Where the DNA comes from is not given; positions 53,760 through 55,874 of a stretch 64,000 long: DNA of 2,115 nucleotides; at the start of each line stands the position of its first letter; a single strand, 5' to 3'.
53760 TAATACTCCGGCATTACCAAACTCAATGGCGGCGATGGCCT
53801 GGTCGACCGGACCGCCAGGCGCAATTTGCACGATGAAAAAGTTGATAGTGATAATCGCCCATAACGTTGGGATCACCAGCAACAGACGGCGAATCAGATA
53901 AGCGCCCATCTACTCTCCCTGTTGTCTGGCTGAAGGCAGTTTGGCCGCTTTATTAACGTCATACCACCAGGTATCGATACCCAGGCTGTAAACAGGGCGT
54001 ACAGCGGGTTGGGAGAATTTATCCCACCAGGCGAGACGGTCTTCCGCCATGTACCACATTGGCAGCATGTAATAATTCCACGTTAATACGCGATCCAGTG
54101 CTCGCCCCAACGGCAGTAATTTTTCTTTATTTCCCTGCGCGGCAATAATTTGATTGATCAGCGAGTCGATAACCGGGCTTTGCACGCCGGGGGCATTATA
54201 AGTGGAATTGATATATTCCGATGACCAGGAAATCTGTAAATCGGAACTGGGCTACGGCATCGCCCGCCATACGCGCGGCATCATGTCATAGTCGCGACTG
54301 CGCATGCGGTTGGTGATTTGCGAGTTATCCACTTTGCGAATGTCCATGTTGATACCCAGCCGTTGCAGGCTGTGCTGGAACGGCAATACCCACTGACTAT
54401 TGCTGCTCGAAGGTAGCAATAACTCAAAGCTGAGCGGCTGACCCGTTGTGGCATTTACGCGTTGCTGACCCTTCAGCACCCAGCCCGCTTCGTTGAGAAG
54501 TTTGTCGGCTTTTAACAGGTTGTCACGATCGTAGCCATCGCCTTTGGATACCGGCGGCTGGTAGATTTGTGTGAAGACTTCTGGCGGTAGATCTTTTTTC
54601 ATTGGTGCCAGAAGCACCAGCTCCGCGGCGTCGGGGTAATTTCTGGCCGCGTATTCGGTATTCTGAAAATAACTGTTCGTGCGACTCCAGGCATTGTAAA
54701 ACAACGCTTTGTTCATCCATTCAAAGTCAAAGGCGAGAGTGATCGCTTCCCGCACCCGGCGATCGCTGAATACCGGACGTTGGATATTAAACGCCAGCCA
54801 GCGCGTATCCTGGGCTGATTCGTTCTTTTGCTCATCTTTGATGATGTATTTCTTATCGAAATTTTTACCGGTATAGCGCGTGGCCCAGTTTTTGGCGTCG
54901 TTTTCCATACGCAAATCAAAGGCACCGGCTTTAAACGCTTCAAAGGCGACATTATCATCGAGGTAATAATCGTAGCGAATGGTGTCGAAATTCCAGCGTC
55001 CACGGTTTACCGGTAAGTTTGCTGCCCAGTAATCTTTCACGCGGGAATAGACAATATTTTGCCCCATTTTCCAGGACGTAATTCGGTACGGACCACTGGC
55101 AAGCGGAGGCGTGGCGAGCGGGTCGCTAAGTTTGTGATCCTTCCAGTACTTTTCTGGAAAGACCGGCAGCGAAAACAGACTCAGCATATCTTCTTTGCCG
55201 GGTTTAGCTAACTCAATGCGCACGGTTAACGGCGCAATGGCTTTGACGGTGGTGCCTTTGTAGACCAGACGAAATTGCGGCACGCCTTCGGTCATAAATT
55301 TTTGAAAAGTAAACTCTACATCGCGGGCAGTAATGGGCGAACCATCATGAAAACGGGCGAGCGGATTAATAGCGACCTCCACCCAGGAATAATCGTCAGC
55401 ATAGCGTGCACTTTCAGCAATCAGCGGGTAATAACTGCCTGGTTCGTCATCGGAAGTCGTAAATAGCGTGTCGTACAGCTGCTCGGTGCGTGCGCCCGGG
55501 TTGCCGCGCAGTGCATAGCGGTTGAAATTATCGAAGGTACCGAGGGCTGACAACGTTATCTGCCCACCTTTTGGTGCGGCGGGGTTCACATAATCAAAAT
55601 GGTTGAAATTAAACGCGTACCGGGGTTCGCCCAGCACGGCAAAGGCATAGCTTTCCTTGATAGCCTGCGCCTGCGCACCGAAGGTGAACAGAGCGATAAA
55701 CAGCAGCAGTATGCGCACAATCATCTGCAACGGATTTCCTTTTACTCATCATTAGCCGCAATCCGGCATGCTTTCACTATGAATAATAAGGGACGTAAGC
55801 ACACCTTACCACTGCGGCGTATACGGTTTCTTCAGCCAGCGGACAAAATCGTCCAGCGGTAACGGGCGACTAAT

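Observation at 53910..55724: yejA (microcin C / peptide importer binding protein) is broken by a single in-frame amber codon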

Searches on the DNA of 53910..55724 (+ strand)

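Call 4: search_dna_similar(query=window:53910-55724:+, collection=ecoli_genomes, mode=near, max_rows=40)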
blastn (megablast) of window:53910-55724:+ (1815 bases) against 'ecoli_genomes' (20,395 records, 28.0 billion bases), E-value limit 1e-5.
Records with a match: 5423; places in all: 5425; records where one place covers at least 80% of the query: 5420.
Genomes with a match: 5423 of 5426; with a place that covers at least 80% of the query: 5420. Places per genome that has any: lowest 1, median 1, highest 2. On chromosomes: 5425 places; on plasmids: 0.
Best place of each record, by identity: >=99% 392; 95-99% 5031.
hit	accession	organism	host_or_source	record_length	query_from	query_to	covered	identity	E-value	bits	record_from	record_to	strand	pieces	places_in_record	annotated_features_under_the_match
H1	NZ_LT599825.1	Escherichia coli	-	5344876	1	1815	100%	100.0%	0e+0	3352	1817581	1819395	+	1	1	yejA: extracellular solute-binding protein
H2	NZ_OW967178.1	Escherichia coli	Homo sapiens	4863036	1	1815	100%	99.9%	0e+0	3347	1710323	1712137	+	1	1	yejA: extracellular solute-binding protein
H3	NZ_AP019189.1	Escherichia coli strain M217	Homo sapiens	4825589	1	1815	100%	99.4%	0e+0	3291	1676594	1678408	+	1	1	yejA: extracellular solute-binding protein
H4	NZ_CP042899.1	Escherichia coli strain CFSAN061763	missing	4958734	1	1815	100%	99.4%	0e+0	3291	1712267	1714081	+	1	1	yejA: extracellular solute-binding protein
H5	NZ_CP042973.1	Escherichia coli strain CFSAN061768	missing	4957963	1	1815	100%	99.4%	0e+0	3291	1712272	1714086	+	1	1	yejA: extracellular solute-binding protein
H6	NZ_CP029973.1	Escherichia coli strain 51008369SK1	Dog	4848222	1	1815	100%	99.4%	0e+0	3291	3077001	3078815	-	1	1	yejA: extracellular solute-binding protein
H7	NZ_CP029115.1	Escherichia coli strain AR435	missing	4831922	1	1815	100%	99.4%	0e+0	3291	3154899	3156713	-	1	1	yejA: extracellular solute-binding protein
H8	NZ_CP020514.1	Escherichia coli strain 219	Homo sapiens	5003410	1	1815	100%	99.4%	0e+0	3291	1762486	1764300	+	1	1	yejA: extracellular solute-binding protein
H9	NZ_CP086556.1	Escherichia coli strain ESY002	Homo sapiens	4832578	1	1815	100%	99.4%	0e+0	3291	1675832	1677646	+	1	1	yejA: extracellular solute-binding protein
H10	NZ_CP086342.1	Escherichia coli strain ESY001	Homo sapiens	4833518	1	1815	100%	99.4%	0e+0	3291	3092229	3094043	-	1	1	yejA: extracellular solute-binding protein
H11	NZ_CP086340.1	Escherichia coli strain ESY003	Homo sapiens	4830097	1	1815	100%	99.4%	0e+0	3291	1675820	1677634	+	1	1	yejA: extracellular solute-binding protein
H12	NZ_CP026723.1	Escherichia coli strain 266917_2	Homo sapiens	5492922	1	1815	100%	99.4%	0e+0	3291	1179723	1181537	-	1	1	yejA: extracellular solute-binding protein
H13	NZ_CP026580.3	Escherichia coli strain WCHEC005237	Homo sapiens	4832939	1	1815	100%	99.4%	0e+0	3291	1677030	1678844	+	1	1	yejA: extracellular solute-binding protein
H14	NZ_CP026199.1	Escherichia coli strain ECONIH6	Homo sapiens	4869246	1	1815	100%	99.4%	0e+0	3291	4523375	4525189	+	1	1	yejA: extracellular solute-binding protein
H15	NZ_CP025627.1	Escherichia coli strain SCEC020007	Homo sapiens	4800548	1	1815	100%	99.4%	0e+0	3291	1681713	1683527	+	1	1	yejA: extracellular solute-binding protein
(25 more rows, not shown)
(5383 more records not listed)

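Call 5: get_annotated_region(hit=H1, flank=6000)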
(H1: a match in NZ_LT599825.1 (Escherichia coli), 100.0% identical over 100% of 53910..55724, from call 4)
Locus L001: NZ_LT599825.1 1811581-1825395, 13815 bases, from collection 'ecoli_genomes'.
description: Escherichia coli isolate E. coli NRZ14408 chromosome NRZ14408_C
organism: Escherichia coli (NCBI taxid 562)
replicon: chromosome; assembly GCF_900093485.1
host: -; source: -; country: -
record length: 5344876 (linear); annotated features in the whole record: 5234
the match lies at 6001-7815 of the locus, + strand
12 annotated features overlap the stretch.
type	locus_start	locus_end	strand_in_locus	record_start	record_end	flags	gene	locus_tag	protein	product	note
CDS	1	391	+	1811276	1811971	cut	rsuA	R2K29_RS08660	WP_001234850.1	16S rRNA pseudouridine(516) synthase RsuA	-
CDS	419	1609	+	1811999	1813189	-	bcr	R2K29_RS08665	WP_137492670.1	multidrug efflux MFS transporter Bcr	-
CDS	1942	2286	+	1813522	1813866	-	yejG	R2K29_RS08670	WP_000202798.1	YejG family protein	-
CDS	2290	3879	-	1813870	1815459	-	yejF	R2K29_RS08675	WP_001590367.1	microcin C ABC transporter ATP-binding protein YejF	-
CDS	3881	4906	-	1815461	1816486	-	yejE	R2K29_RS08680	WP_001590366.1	ABC transporter permease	-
CDS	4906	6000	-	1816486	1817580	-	yejB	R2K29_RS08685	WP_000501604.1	microcin C ABC transporter permease YejB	-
CDS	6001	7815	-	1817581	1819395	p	yejA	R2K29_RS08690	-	extracellular solute-binding protein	internal stop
CDS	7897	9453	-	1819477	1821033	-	pdeN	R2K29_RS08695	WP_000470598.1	cyclic di-GMP phosphodiesterase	-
CDS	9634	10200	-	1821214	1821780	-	mepS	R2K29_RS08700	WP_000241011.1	bifunctional murein DD-endopeptidase/murein LD-carboxypeptidase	-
CDS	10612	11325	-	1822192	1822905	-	lpxT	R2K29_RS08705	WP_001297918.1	Kdo(2)-lipid A phosphotransferase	-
CDS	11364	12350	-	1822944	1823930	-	yeiR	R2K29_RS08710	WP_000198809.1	zinc-binding GTPase YeiR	-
CDS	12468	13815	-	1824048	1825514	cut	yeiQ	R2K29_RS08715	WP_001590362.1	mannitol dehydrogenase family protein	-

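Call 6: get_annotated_region(hit=H2, flank=6000)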
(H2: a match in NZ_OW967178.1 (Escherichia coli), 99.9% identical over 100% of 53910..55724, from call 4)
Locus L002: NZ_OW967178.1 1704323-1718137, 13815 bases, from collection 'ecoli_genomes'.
description: Escherichia coli isolate 362 chromosome main, complete sequence
organism: Escherichia coli (NCBI taxid 562)
replicon: chromosome; assembly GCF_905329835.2
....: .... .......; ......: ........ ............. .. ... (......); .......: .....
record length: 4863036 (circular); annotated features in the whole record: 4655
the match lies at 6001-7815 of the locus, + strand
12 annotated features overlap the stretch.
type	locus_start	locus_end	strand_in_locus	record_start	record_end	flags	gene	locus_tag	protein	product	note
CDS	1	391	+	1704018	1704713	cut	rsuA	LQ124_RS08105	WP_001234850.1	16S rRNA pseudouridine(516) synthase RsuA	-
CDS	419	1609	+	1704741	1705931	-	bcr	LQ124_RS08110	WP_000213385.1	multidrug efflux MFS transporter Bcr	-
CDS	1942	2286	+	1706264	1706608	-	yejG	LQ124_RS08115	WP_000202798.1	YejG family protein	-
CDS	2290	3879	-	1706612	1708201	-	yejF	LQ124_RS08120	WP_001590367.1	microcin C ABC transporter ATP-binding protein YejF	-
CDS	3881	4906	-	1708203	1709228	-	yejE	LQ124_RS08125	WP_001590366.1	ABC transporter permease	-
CDS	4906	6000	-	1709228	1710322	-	yejB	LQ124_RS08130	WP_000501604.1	microcin C ABC transporter permease YejB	-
CDS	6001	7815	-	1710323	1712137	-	yejA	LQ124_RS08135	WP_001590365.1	extracellular solute-binding protein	-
CDS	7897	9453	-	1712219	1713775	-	pdeN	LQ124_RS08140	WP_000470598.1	cyclic di-GMP phosphodiesterase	-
CDS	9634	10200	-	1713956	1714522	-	mepS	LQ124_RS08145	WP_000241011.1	bifunctional murein DD-endopeptidase/murein LD-carboxypeptidase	-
CDS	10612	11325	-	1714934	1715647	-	lpxT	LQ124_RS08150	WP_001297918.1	Kdo(2)-lipid A phosphotransferase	-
CDS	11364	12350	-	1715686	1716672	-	yeiR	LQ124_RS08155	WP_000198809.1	zinc-binding GTPase YeiR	-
CDS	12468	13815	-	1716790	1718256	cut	yeiQ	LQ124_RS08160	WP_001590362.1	mannitol dehydrogenase family protein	-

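Call 7: get_annotated_region(hit=H3, flank=6000)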
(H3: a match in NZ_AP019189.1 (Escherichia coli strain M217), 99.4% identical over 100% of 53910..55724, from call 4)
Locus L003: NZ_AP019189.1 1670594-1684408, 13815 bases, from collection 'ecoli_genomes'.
description: Escherichia coli strain M217 chromosome, complete genome
organism: Escherichia coli strain M217 (NCBI taxid 562)
replicon: chromosome; assembly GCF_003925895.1
host: Homo sapiens; source: -; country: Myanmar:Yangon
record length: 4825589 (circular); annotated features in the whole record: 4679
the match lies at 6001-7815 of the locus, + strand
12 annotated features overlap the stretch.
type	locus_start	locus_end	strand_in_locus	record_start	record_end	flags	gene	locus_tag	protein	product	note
CDS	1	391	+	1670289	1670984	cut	rsuA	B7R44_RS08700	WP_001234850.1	16S rRNA pseudouridine(516) synthase RsuA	-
CDS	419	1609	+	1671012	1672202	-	bcr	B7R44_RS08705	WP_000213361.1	multidrug efflux MFS transporter Bcr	-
CDS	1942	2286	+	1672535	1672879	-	yejG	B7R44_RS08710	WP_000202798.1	YejG family protein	-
CDS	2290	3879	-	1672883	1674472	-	yejF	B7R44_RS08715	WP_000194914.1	microcin C ABC transporter ATP-binding protein YejF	-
CDS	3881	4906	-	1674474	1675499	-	yejE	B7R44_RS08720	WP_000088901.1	ABC transporter permease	-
CDS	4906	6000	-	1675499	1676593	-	yejB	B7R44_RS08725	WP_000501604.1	microcin C ABC transporter permease YejB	-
CDS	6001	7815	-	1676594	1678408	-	yejA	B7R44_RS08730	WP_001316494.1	extracellular solute-binding protein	-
CDS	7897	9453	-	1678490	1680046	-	pdeN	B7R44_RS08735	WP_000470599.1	cyclic di-GMP phosphodiesterase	-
CDS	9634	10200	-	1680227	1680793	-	mepS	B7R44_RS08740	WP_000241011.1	bifunctional murein DD-endopeptidase/murein LD-carboxypeptidase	-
CDS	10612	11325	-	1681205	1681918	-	lpxT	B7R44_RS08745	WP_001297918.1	Kdo(2)-lipid A phosphotransferase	-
CDS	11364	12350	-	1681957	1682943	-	yeiR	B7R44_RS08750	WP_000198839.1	zinc-binding GTPase YeiR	-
CDS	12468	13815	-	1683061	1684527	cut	yeiQ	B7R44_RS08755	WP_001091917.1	mannitol dehydrogenase family protein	-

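Call 9: search_dna_similar(query=window:54223-54283:+, collection=ecoli_genomes, mode=near, max_rows=15)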
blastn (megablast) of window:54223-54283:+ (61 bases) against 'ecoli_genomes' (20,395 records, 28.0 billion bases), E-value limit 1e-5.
Records with a match: 5246; places in all: 5246; records where one place covers at least 80% of the query: 5245.
Genomes with a match: 5246 of 5426; with a place that covers at least 80% of the query: 5245. Places per genome that has any: lowest 1, median 1, highest 1. On chromosomes: 5246 places; on plasmids: 0.
Best place of each record, by identity: >=99% 1; 95-99% 5245.
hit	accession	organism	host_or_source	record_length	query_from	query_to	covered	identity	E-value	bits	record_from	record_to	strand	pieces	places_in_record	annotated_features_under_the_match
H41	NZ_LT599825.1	Escherichia coli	-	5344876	1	61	100%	100.0%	5e-23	113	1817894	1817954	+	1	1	yejA: extracellular solute-binding protein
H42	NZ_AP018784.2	Escherichia coli strain SK1144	-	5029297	1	61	100%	98.4%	2e-21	108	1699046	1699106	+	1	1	yejA: extracellular solute-binding protein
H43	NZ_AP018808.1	Escherichia coli strain E2865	Bos taurus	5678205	1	61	100%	98.4%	2e-21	108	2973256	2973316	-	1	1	yejA: extracellular solute-binding protein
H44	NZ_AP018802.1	Escherichia coli strain E2863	Bos taurus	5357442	1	61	100%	98.4%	2e-21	108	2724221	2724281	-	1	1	yejA: extracellular solute-binding protein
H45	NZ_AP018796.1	Escherichia coli strain E2855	Bos taurus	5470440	1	61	100%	98.4%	2e-21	108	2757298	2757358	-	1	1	yejA: extracellular solute-binding protein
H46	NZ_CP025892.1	Escherichia coli strain 503025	Homo sapiens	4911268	1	61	100%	98.4%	2e-21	108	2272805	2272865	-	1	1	yejA: extracellular solute-binding protein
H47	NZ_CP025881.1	Escherichia coli strain 503440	Homo sapiens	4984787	1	61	100%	98.4%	2e-21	108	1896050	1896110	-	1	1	yejA: extracellular solute-binding protein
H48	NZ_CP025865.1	Escherichia coli strain 504211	Homo sapiens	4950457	1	61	100%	98.4%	2e-21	108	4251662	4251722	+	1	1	yejA: extracellular solute-binding protein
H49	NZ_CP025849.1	Escherichia coli strain 600468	Homo sapiens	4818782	1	61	100%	98.4%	2e-21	108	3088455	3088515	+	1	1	yejA: extracellular solute-binding protein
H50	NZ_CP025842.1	Escherichia coli strain 720632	Homo sapiens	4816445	1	61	100%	98.4%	2e-21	108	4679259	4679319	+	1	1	yejA: extracellular solute-binding protein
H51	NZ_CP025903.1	Escherichia coli strain 300709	Homo sapiens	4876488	1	61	100%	98.4%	2e-21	108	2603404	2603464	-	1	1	yejA: extracellular solute-binding protein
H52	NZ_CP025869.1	Escherichia coli strain 503829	Homo sapiens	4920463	1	61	100%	98.4%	2e-21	108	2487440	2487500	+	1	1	yejA: extracellular solute-binding protein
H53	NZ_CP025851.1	Escherichia coli strain 510016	Homo sapiens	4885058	1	61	100%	98.4%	2e-21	108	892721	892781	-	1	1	yejA: extracellular solute-binding protein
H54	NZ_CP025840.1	Escherichia coli strain 214-4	Homo sapiens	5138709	1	61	100%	98.4%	2e-21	108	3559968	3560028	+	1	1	yejA: extracellular solute-binding protein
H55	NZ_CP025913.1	Escherichia coli strain 203740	Homo sapiens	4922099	1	61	100%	98.4%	2e-21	108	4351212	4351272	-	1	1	yejA: extracellular solute-binding protein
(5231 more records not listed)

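Call 28: search_dna_similar(query=L002:6314-6374:+, collection=ecoli_genomes, mode=near, max_rows=12, rows=spread)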
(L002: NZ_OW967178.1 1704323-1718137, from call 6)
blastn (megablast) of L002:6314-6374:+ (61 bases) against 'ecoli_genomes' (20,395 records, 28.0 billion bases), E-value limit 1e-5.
Records with a match: 5250; places in all: 5250; records where one place covers at least 80% of the query: 5249.
Genomes with a match: 5250 of 5426; with a place that covers at least 80% of the query: 5249. Places per genome that has any: lowest 1, median 1, highest 1. On chromosomes: 5250 places; on plasmids: 0.
Best place of each record, by identity: >=99% 4322; 95-99% 928.
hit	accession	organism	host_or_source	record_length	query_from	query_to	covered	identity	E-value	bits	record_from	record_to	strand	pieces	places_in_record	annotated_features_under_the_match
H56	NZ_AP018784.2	Escherichia coli strain SK1144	-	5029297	1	61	100%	100.0%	5e-23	113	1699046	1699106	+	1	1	yejA: extracellular solute-binding protein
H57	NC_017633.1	Escherichia coli ETEC H10407 strain ETEC H10407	-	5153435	1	61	100%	100.0%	5e-23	113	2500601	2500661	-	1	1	yejA: extracellular solute-binding protein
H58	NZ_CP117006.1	Escherichia coli strain MLI108K3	Homo sapiens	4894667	1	61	100%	100.0%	5e-23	113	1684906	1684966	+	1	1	yejA: extracellular solute-binding protein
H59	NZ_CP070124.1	Escherichia coli strain FDAARGOS_1292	Homo sapiens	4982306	1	61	100%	100.0%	5e-23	113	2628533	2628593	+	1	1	yejA: extracellular solute-binding protein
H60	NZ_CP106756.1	Escherichia coli strain B-JRPT-4119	Homo sapiens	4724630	1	61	100%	100.0%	5e-23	113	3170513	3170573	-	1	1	yejA: extracellular solute-binding protein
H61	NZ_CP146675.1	Escherichia coli strain MS 69-1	Homo sapiens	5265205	1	61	100%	100.0%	5e-23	113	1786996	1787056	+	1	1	yejA: extracellular solute-binding protein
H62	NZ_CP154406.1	Escherichia coli strain TST3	pig carcass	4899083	1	61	100%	100.0%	5e-23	113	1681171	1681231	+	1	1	yejA: extracellular solute-binding protein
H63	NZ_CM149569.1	Escherichia coli strain MEI3O-23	Soil surface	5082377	1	61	100%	100.0%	5e-23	113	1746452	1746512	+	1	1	yejA: extracellular solute-binding protein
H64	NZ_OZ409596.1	Escherichia coli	Canis lupus familiaris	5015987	1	61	100%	100.0%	5e-23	113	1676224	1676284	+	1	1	yejA: extracellular solute-binding protein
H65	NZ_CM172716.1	Escherichia coli strain FCI55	Homo sapiens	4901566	1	61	100%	100.0%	5e-23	113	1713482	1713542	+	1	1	yejA: extracellular solute-binding protein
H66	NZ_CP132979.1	Escherichia coli strain ARS-C101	Beef Cattle Feces - Rectal Grab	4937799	1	61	100%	98.4%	2e-21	108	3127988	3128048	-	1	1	yejA: extracellular solute-binding protein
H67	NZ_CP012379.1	Escherichia coli strain PAR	cockatoo feces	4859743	1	39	64%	100.0%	9e-11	73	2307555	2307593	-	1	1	yejA: extracellular solute-binding protein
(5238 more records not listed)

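Call 54: search_dna_similar(query=window:54237-54269:+, collection=ecoli_genomes, mode=near, max_evalue=10, max_rows=15)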
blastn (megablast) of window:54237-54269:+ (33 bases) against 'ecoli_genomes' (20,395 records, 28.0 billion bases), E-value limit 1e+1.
Records with a match: 1; places in all: 1; records where one place covers at least 80% of the query: 1.
Genomes with a match: 1 of 5426; with a place that covers at least 80% of the query: 1. Places per genome that has any: lowest 1, median 1, highest 1. On chromosomes: 1 places; on plasmids: 0.
Best place of each record, by identity: >=99% 1.
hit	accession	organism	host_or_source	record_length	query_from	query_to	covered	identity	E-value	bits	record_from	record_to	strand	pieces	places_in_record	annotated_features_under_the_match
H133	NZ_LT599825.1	Escherichia coli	-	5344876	1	33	100%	100.0%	4e-8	62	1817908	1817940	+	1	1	yejA: extracellular solute-binding protein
